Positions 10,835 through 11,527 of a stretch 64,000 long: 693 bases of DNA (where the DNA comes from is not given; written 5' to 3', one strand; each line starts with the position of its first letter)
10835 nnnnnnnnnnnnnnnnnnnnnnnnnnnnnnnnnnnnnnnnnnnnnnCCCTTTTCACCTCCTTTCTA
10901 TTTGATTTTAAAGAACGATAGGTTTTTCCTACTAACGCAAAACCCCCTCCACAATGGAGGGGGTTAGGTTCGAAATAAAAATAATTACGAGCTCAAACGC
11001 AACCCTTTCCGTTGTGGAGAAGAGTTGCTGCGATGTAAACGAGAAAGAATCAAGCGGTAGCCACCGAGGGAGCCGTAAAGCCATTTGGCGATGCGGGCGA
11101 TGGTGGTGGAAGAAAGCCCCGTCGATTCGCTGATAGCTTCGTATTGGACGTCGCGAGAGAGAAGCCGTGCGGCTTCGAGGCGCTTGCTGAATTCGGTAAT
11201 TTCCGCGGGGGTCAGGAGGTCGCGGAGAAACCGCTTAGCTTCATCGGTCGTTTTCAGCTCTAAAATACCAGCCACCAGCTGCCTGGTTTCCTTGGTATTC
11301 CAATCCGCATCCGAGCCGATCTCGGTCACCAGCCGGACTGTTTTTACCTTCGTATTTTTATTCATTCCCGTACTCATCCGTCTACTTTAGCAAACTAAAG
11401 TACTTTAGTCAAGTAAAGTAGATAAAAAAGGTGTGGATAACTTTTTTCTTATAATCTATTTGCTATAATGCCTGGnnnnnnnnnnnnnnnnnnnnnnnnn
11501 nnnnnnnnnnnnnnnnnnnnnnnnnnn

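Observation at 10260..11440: Second, GC-rich YerC/TrpR-like regulator with an unknown 187-aa partner: a likely horizontally acquired two-gene module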

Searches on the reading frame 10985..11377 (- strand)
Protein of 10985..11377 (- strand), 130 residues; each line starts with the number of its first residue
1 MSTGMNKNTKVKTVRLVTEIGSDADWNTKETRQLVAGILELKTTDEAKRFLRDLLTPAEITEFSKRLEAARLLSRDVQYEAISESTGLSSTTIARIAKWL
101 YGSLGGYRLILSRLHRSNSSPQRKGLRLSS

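Call 4: search_protein_families(library=pfam, proteins=[window:10985-11377:-], max_evalue=1)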
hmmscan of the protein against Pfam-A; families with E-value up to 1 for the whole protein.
window:10985-11377:- (130 aa): 2 families
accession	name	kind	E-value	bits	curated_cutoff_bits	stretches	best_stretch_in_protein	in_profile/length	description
PF01371.25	Trp_repressor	-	4e-16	59.3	27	1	31-114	3-87/88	Trp repressor protein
PF13384.12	HTH_23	-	0.012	15.9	24.6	1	64-99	5-40/50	Homeodomain-like domain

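Call 9: search_protein_families(library=phrogs, proteins=[window:10985-11377:-], max_evalue=1)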
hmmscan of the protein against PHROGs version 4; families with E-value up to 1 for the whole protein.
window:10985-11377:- (130 aa): 8 families
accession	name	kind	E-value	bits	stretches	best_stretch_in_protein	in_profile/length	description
phrog_6223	-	transcription regulation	0.0024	18.9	1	69-98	8-39/73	transcriptional repressor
phrog_351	-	transcription regulation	0.012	15.2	1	45-100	716-787/928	RNA polymerase sigma factor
phrog_7970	-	head and packaging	0.077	13.3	1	3-56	67-120/319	virion structural protein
phrog_8794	-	transcription regulation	0.091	13.8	1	64-98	8-43/159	sigma factor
phrog_37532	-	unknown function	0.099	13.4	1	29-54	3-28/49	-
phrog_3300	-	integration and excision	0.25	11.8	1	68-97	281-311/313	transposase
phrog_9425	-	transcription regulation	0.36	11.6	0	75-98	19-42/72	transcriptional repressor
phrog_1901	-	unknown function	0.4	11.5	1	32-110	51-125/197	-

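Call 10: search_protein_families(library=ncbifam, proteins=[window:10985-11377:-], max_evalue=1)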
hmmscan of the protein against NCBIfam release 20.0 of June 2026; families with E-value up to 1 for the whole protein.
window:10985-11377:- (130 aa): 2 families
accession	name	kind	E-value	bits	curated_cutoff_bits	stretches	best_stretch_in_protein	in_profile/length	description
TIGR02531.1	yecD_yerC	hypoth_equivalog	5.8e-17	61.9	42.2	1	29-114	3-88/88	YerC/YecD family TrpR-related protein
TIGR01321.1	TrpR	equivalog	0.0049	17.3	67.25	1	37-99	15-78/94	trp operon repressor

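Call 13: find_homologous_proteins(query=window:10985-11377:-, max_evalue=0.001)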
Query window:10985-11377:- (130 aa): 1394 proteins with E <= 0.001 among 1463 candidates; the best 120 are listed.
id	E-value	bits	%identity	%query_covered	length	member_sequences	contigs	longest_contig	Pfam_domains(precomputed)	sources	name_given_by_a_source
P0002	4.6e-75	267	100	100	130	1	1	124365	PF01371.26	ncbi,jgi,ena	ncbi:MAG: YerC/YecD family TrpR-related protein [Candidatus Paceibacterota bacterium]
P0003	2.4e-65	236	87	100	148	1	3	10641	PF01371.26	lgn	-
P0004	9.0e-60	218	87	93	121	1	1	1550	PF01371.26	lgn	-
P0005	1.7e-57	210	81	100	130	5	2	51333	PF01371.26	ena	-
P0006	1.3e-56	208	79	100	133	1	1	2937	PF01371.26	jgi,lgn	jgi:TrpR-related protein YerC/YecD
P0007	1.7e-56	207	77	100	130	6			PF01371.26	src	-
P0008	1.8e-56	207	81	98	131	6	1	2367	PF01371.26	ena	-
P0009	5.9e-56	205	82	100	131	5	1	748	PF01371.26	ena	-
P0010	1.5e-55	204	79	100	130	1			PF01371.26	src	-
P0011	3.8e-55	203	79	100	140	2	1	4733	PF01371.26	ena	-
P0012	6.4e-55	202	79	100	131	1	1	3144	PF01371.26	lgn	-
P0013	1.4e-54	201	80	99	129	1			PF01371.26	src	-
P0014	1.6e-54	201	79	97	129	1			PF01371.26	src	-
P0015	2.6e-54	200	78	97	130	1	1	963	PF01371.26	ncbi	-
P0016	3.9e-54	200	75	97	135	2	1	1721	PF01371.26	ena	-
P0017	3.5e-53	197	78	100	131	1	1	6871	PF01371.26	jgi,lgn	jgi:TrpR-related protein YerC/YecD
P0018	7.1e-53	196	73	100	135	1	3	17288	PF01371.26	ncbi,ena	-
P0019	1.5e-52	194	73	99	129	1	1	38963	PF01371.26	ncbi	-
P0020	1.6e-52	194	75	99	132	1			PF01371.26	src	-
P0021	1.9e-52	194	75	100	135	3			PF01371.26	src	-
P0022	2.3e-52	194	76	97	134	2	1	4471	PF01371.26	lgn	-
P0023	9.6e-52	192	74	97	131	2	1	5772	PF01371.26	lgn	-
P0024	1.3e-51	191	73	100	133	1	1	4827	PF01371.26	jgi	jgi:TrpR-related protein YerC/YecD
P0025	2.1e-51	191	76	100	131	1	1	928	PF01371.26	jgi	jgi:TrpR-related protein YerC/YecD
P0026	3.7e-51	190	73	99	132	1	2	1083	PF01371.26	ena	-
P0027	3.8e-51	190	75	97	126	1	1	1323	PF01371.26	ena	-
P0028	4.7e-51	190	73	98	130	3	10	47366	PF01371.26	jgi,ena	-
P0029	5.8e-51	189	73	97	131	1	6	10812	PF01371.26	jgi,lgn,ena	-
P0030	7.8e-51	189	81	87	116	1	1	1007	PF01371.26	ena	-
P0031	1.0e-50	189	75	96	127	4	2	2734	PF01371.26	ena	-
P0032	1.3e-50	188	73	100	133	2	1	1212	PF01371.26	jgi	jgi:TrpR-related protein YerC/YecD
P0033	1.4e-50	188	78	99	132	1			PF01371.26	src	-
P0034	1.9e-50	188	75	100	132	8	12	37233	PF01371.26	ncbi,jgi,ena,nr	ncbi:MAG: TrpR-related protein YerC/YecD [Parcubacteria group bacterium GW2011_GWB1_36_5]|nr:MAG: Tr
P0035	1.9e-50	188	75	92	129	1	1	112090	PF01371.26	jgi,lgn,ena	-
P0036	3.9e-50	187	74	97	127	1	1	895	PF01371.26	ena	-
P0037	4.0e-50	187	71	100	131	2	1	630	PF01371.26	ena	-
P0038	7.8e-50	186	70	100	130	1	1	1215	PF01371.26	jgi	jgi:TrpR-related protein YerC/YecD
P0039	1.4e-49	185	72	100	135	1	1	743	PF01371.26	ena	-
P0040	1.5e-49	185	73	100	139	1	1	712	PF01371.26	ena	-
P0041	2.1e-49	184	72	99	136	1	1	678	PF01371.26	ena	-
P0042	2.2e-49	184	73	97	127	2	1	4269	PF01371.26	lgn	-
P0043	2.8e-49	184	73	100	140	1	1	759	PF01371.26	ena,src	-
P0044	3.5e-49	184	71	96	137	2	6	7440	PF01371.26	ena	-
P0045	6.0e-49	183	68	100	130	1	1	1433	PF01371.26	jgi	jgi:TrpR-related protein YerC/YecD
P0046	7.4e-49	183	72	100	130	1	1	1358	PF01371.26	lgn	-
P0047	8.1e-49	182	73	97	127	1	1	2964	PF01371.26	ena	-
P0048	9.0e-49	182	71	97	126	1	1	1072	PF01371.26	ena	-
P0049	1.1e-48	182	75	95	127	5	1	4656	PF01371.26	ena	-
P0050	1.2e-48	182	72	100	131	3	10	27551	PF01371.26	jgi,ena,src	-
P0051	1.2e-48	182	71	100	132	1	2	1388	PF01371.26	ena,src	-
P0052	1.3e-48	182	76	95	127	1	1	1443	PF01371.26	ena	-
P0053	1.5e-48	182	72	99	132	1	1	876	PF01371.26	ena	-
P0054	1.7e-48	181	70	100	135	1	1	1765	PF01371.26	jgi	jgi:TrpR-related protein YerC/YecD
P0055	1.8e-48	181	69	99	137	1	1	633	PF01371.26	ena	-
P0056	2.2e-48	181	70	100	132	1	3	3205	PF01371.26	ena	-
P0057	2.9e-48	181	72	97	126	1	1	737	PF01371.26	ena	-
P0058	2.9e-48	181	70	100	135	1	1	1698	PF01371.26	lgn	-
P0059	4.8e-48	180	73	97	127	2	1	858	PF01371.26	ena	-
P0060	5.2e-48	180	72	97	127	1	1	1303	PF01371.26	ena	-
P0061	8.4e-48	179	70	100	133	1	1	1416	PF01371.26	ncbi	-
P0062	8.8e-48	179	73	97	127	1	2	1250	PF01371.26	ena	-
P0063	9.0e-48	179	71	100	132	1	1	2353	PF01371.26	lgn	-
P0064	9.7e-48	179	74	95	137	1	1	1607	PF01371.26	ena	-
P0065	1.6e-47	178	71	100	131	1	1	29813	PF01371.26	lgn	-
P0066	1.6e-47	178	72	98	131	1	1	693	PF01371.26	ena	-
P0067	1.8e-47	178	71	99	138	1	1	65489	PF01371.26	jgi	jgi:TrpR-related protein YerC/YecD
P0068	2.1e-47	178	68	100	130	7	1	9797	PF01371.26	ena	-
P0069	2.2e-47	178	71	97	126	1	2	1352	PF01371.26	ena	-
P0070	2.2e-47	178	73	97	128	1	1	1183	PF01371.26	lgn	-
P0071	2.7e-47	178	72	99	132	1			PF01371.26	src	-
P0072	3.5e-47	177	69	96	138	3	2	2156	PF01371.26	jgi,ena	-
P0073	3.7e-47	177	69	100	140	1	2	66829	PF01371.26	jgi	jgi:TrpR-related protein YerC/YecD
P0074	4.0e-47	177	71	97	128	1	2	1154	PF01371.26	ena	-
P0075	4.5e-47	177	68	100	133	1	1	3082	PF01371.26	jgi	jgi:TrpR-related protein YerC/YecD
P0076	5.0e-47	177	70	95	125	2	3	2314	PF01371.26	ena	-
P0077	5.3e-47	177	69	100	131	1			PF01371.26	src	-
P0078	5.4e-47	177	72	97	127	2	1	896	PF01371.26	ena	-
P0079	6.2e-47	176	69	97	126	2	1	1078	PF01371.26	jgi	jgi:TrpR-related protein YerC/YecD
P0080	6.4e-47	176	64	100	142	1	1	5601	PF01371.26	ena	-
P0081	6.6e-47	176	72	95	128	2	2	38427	PF01371.26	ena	-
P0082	6.8e-47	176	72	97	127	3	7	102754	PF01371.26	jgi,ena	-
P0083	7.6e-47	176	67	100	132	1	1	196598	PF01371.26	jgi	jgi:TrpR-related protein YerC/YecD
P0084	7.7e-47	176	71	100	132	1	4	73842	PF01371.26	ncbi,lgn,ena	-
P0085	7.9e-47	176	70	100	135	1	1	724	PF01371.26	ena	-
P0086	8.3e-47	176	71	98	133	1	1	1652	PF01371.26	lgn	-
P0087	9.4e-47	176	71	97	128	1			PF01371.26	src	-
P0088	9.7e-47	176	68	99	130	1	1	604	PF01371.26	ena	-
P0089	1.4e-46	175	65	100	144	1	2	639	PF01371.26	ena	-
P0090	1.5e-46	175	72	99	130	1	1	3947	PF01371.26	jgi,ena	-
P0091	1.7e-46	175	70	97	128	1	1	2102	PF01371.26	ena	-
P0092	1.9e-46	175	71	97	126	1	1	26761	PF01371.26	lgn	-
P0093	2.1e-46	175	69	95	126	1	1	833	PF01371.26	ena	-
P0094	2.3e-46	175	71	97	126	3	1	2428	PF01371.26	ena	-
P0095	2.7e-46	174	71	97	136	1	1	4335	PF01371.26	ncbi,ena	-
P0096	3.2e-46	174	66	100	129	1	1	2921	PF01371.26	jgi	jgi:TrpR-related protein YerC/YecD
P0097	3.3e-46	174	70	95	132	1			PF01371.26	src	-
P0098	3.4e-46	174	71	93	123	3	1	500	PF01371.26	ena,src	-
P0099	3.8e-46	174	65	99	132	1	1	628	PF01371.26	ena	-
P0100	5.4e-46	173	70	99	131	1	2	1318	PF01371.26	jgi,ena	jgi:TrpR-related protein YerC/YecD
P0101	5.9e-46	173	68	99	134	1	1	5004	PF01371.26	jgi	jgi:TrpR-related protein YerC/YecD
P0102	6.5e-46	173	70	97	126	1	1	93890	PF01371.26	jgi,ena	-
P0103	7.3e-46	173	68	99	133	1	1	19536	PF01371.26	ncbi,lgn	-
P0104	7.5e-46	173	69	99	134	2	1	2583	PF01371.26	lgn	-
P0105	8.5e-46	173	70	97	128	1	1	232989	PF01371.26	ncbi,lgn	-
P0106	1.0e-45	172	66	99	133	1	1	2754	PF01371.26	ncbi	-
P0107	1.1e-45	172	69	98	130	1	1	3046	PF01371.26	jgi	jgi:TrpR-related protein YerC/YecD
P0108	1.1e-45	172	68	97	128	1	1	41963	PF01371.26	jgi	jgi:TrpR-related protein YerC/YecD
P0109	1.1e-45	172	64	98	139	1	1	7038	PF01371.26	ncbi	-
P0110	1.1e-45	172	71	97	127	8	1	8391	PF01371.26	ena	-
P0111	1.3e-45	172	68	100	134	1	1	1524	PF01371.26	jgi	jgi:TrpR-related protein YerC/YecD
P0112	1.5e-45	172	75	85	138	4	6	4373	PF01371.26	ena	-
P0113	1.6e-45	172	68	97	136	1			PF01371.26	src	-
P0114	1.6e-45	172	67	100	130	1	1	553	PF01371.26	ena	-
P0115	1.9e-45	172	67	95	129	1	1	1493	PF01371.26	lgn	-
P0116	2.0e-45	172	69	100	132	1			PF01371.26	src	-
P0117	2.0e-45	172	67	96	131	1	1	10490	PF01371.26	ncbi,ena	-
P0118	2.6e-45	171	67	97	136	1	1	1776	PF01371.26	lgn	-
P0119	3.2e-45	171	76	82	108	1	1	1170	PF01371.26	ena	-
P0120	3.4e-45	171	69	97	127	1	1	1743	PF01371.26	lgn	-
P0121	3.9e-45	171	68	100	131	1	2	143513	PF01371.26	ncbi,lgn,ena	-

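Call 14: find_encoding_contigs(protein=P0003, flank=5000, max_places=3)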
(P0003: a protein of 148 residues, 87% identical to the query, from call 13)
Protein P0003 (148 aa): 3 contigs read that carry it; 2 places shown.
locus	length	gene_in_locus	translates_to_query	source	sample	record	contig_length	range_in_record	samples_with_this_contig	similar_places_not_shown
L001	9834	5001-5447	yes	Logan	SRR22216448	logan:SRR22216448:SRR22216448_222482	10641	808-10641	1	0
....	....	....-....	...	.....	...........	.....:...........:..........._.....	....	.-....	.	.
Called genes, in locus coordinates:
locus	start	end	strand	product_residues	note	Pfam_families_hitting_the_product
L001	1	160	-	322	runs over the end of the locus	?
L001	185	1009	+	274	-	PF02557:VanY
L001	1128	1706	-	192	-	PF04079:SMC_ScpB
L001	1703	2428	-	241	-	PF02616:SMC_ScpA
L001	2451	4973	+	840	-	PF17900:Peptidase_M1_N, PF01433:Peptidase_M1, PF11838:ERAP1_C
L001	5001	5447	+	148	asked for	PF01371:Trp_repressor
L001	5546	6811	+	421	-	PF00702:Hydrolase, PF13419:HAD_2 (weak)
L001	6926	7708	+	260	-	PF01048:PNP_UDP_1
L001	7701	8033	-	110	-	PF01329:Pterin_4a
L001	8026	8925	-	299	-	PF00892:EamA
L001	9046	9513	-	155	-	-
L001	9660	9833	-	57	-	?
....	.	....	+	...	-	?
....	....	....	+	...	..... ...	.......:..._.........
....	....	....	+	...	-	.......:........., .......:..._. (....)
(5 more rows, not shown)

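Call 15: find_encoding_contigs(protein=P0005, flank=5000, max_places=3)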
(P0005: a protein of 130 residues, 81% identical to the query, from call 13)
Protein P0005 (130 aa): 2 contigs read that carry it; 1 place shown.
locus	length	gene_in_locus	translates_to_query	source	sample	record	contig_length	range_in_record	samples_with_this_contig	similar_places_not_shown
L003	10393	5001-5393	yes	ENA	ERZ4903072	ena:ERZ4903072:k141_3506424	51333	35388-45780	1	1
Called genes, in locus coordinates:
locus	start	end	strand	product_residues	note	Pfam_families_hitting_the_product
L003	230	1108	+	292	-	PF02557:VanY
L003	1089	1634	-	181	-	PF04079:SMC_ScpB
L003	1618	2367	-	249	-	PF02616:SMC_ScpA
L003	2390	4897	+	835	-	PF17900:Peptidase_M1_N, PF01433:Peptidase_M1, PF11838:ERAP1_C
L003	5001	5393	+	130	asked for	PF01371:Trp_repressor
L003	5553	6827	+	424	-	PF00702:Hydrolase (weak)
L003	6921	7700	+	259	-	PF01048:PNP_UDP_1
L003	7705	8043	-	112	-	PF01329:Pterin_4a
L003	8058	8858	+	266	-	PF13793:Pribosyltran_N, PF00156:Pribosyltran, PF14572:Pribosyl_synth (weak)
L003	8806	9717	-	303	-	PF00892:EamA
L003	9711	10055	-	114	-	PF01687:Flavokinase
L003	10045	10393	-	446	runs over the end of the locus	PF01336:tRNA_anti-codon, PF00152:tRNA-synt_2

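Call 16: find_encoding_contigs(protein=P0019, flank=5000, max_places=3)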
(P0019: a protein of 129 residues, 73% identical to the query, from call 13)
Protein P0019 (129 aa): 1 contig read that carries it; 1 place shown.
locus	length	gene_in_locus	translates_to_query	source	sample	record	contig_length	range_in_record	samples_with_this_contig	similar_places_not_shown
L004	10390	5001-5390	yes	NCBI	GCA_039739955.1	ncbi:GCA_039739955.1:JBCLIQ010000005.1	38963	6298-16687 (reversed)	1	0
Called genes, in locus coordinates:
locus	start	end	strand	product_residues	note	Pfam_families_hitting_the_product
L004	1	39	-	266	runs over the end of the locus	PF02616:SMC_ScpA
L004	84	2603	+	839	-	PF17900:Peptidase_M1_N, PF01433:Peptidase_M1, PF11838:ERAP1_C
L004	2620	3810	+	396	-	PF00206:Lyase_1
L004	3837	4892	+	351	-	PF01979:Amidohydro_1, PF07969:Amidohydro_3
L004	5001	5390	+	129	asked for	PF01371:Trp_repressor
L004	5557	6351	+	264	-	PF01048:PNP_UDP_1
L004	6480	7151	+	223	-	-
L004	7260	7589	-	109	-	PF01329:Pterin_4a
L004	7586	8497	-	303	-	PF00892:EamA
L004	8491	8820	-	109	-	PF01687:Flavokinase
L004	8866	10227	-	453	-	PF01336:tRNA_anti-codon, PF00152:tRNA-synt_2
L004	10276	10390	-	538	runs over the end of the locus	PF05970:PIF1, PF07728:AAA_5 (faint), PF13245:AAA_19, PF13401:AAA_22 (weak), PF13604:AAA_30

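Call 29: find_related_loci(query=A2, collection=genome_contigs, flank=6000)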
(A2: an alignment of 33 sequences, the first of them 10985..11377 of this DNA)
Query A2 (130 aa) in genome_contigs; peptide patterns used: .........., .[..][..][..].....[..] (x = any residue, [..] = any of these).
174 stretches matched a pattern; 157 encode a relative of the query (tblastn E <= 1e-3); the best 80 are kept; 80 distinct loci.
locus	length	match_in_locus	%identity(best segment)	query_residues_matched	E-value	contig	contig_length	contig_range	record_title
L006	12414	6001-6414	75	1-130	2e-64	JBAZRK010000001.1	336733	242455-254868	MAG: Candidatus Paceibacterota bacterium isolate SO_2017_GW1_146 NODE_237_length_336733_cov_3.011132_OW334_2017, whole g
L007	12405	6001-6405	74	1-130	3e-63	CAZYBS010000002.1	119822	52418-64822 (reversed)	MAG TPA_asm: uncultured Candidatus Saccharibacteria bacterium isolate SRP178908_co1_81 genome assembly, contig: NODE_57_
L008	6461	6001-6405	73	1-130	3e-62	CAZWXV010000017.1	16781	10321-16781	MAG TPA_asm: uncultured Candidatus Saccharibacteria bacterium isolate SRP050083_co1_472 genome assembly, contig: NODE_14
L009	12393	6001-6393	72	1-130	3e-57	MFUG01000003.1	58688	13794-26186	MAG: Candidatus Nomurabacteria bacterium RIFCSPHIGHO2_02_FULL_42_19 rifcsphigho2_02_scaffold_1328, whole genome shotgun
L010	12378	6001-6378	74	1-126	6e-57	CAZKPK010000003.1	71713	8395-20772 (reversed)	MAG TPA_asm: uncultured Candidatus Saccharibacteria bacterium isolate SRP269290_co1_320 genome assembly, contig: NODE_36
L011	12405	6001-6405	70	1-126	1e-56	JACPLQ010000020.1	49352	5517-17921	MAG: Candidatus Nomurabacteria bacterium isolate NC_groundwater_525_Ag_S-0.1um_41_10 S35_SO-1_scaffold_360493, whole gen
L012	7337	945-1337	68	1-125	5e-55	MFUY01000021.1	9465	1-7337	MAG: Candidatus Nomurabacteria bacterium RIFCSPLOWO2_01_FULL_41_12 rifcsplowo2_01_scaffold_42446, whole genome shotgun s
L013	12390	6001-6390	69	1-128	6e-54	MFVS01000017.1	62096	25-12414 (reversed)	MAG: Candidatus Nomurabacteria bacterium RIFCSPLOWO2_12_FULL_40_42 rifcsplowo2_12_scaffold_298, whole genome shotgun seq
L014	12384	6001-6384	70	1-125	6e-54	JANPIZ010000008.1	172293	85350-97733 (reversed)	MAG: Candidatus Nomurabacteria bacterium isolate VAR_61_metabat_48 VAR_61_k141_730931, whole genome shotgun sequence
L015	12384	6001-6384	68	1-125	1e-53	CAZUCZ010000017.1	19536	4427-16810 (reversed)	MAG TPA_asm: uncultured Candidatus Saccharibacteria bacterium isolate SRP257259_co1_159 genome assembly, contig: NODE_33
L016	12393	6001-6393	68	1-130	4e-53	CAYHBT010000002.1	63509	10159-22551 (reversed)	MAG TPA_asm: uncultured Candidatus Saccharibacteria bacterium isolate ERP119702_co2_98 genome assembly, contig: NODE_131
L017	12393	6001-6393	68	1-129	7e-53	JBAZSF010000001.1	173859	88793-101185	MAG: Candidatus Paceibacterota bacterium isolate SO_2017_GW1_167 NODE_649_length_173859_cov_3.247657_OW334_2017, whole g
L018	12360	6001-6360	72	1-118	5e-52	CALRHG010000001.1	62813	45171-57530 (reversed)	MAG: Candidatus Nomurabacteria bacterium isolate MaH-09apr19-135 genome assembly, contig: MaH-09apr19-C833, whole genome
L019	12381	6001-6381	66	1-125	9e-52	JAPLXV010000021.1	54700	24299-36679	MAG: Candidatus Nomurabacteria bacterium isolate LacPavin_0419_WC90_MAG_34_11 LacPavin_0419_WC90_scaffold_15977, whole g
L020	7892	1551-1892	72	1-114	2e-50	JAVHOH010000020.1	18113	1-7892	MAG: Candidatus Paceibacterota bacterium isolate WB02no19_35_22 NODE_1498_length_18113_cov_12.838022, whole genome shotg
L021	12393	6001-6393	63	1-130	6e-50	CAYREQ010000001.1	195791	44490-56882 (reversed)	MAG TPA_asm: uncultured Candidatus Saccharibacteria bacterium isolate SRP278252_co2_640 genome assembly, contig: NODE_69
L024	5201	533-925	64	1-128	4e-49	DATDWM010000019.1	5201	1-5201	MAG TPA_asm: Candidatus Paceibacterota bacterium isolate SMAG_U8110 k141_2172011, whole genome shotgun sequence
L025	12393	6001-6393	63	1-129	8e-49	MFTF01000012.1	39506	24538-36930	MAG: Candidatus Nomurabacteria bacterium RIFCSPHIGHO2_01_FULL_36_23 rifcsphigho2_01_scaffold_2410, whole genome shotgun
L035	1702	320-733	59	1-130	5e-46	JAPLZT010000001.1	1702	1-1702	MAG: Candidatus Woesebacteria bacterium isolate LacPavin_0920_WC90_MAG_37_8 LacPavin_0920_WC90_scaffold_134921, whole ge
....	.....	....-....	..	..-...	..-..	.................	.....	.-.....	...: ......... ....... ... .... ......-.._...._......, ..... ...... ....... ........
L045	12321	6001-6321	66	20-126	3e-42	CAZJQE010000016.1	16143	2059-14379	MAG TPA_asm: uncultured Candidatus Saccharibacteria bacterium isolate SRP142039_co1_386 genome assembly, contig: NODE_27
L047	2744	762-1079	68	23-126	1e-41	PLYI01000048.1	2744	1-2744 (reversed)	MAG: Candidatus Bathyarchaeota archaeon isolate palsa_989 73.20120700_P3D.286_contig_743634, whole genome shotgun sequen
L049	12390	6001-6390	55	6-130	3e-40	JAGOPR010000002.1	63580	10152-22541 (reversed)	MAG: Candidatus Paceibacterota bacterium isolate Gw_Eff_bin_137 Gw_Eff_657_length_63580_cov_15.776386, whole genome shot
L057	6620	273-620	59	25-128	5e-39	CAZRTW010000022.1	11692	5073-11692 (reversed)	MAG TPA_asm: uncultured Candidatus Saccharibacteria bacterium isolate SRP286056_co3_166 genome assembly, contig: NODE_63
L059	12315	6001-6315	65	23-126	3e-39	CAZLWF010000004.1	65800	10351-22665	MAG TPA_asm: uncultured Candidatus Saccharibacteria bacterium isolate SRP278252_co2_214 genome assembly, contig: NODE_67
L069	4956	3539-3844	58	25-126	1e-36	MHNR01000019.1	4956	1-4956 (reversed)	MAG: Candidatus Ryanbacteria bacterium RIFCSPHIGHO2_02_FULL_48_12 rifcsphigho2_02_scaffold_44469, whole genome shotgun s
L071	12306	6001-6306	60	25-126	1e-36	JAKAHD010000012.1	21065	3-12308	MAG: bacterium isolate WY2.bin82 NODE_3396_length_21065_cov_5.014471, whole genome shotgun sequence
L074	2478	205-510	55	25-126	7e-36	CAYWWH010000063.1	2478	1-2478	MAG TPA_asm: uncultured Candidatus Saccharibacteria bacterium isolate binchicken_co245_132 genome assembly, contig: NODE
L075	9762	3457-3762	56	25-126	4e-36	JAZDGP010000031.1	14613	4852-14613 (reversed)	MAG: bacterium isolate MEGAHIT-group-0.272 k141_10195042, whole genome shotgun sequence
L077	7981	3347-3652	58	25-126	7e-36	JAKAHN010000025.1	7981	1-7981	MAG: bacterium isolate WY3.bin111 NODE_17543_length_7981_cov_1.288643, whole genome shotgun sequence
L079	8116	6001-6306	58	25-126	2e-35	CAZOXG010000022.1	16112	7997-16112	MAG TPA_asm: uncultured Candidatus Saccharibacteria bacterium isolate SRP142039_co1_284 genome assembly, contig: NODE_28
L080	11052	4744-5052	56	25-127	1e-35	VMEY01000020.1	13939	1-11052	MAG: Parcubacteria group bacterium Athens0416_74 Athens041674_scaffold_3794, whole genome shotgun sequence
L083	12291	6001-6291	58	25-121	2e-35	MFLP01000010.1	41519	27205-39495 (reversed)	MAG: Candidatus Kaiserbacteria bacterium RIFCSPHIGHO2_12_FULL_53_13 rifcsphigho2_12_scaffold_1502, whole genome shotgun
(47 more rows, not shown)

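Call 59: find_encoding_contigs(protein=P0004, flank=5000, max_places=3)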
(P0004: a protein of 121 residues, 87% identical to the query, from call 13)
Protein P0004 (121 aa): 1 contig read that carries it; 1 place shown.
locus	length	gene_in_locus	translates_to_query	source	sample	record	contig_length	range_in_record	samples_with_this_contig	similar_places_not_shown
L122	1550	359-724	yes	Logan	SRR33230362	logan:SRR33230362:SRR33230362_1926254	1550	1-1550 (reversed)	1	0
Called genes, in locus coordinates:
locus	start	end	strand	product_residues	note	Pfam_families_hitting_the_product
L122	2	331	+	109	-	?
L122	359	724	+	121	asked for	PF01371:Trp_repressor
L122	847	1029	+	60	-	-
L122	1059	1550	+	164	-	?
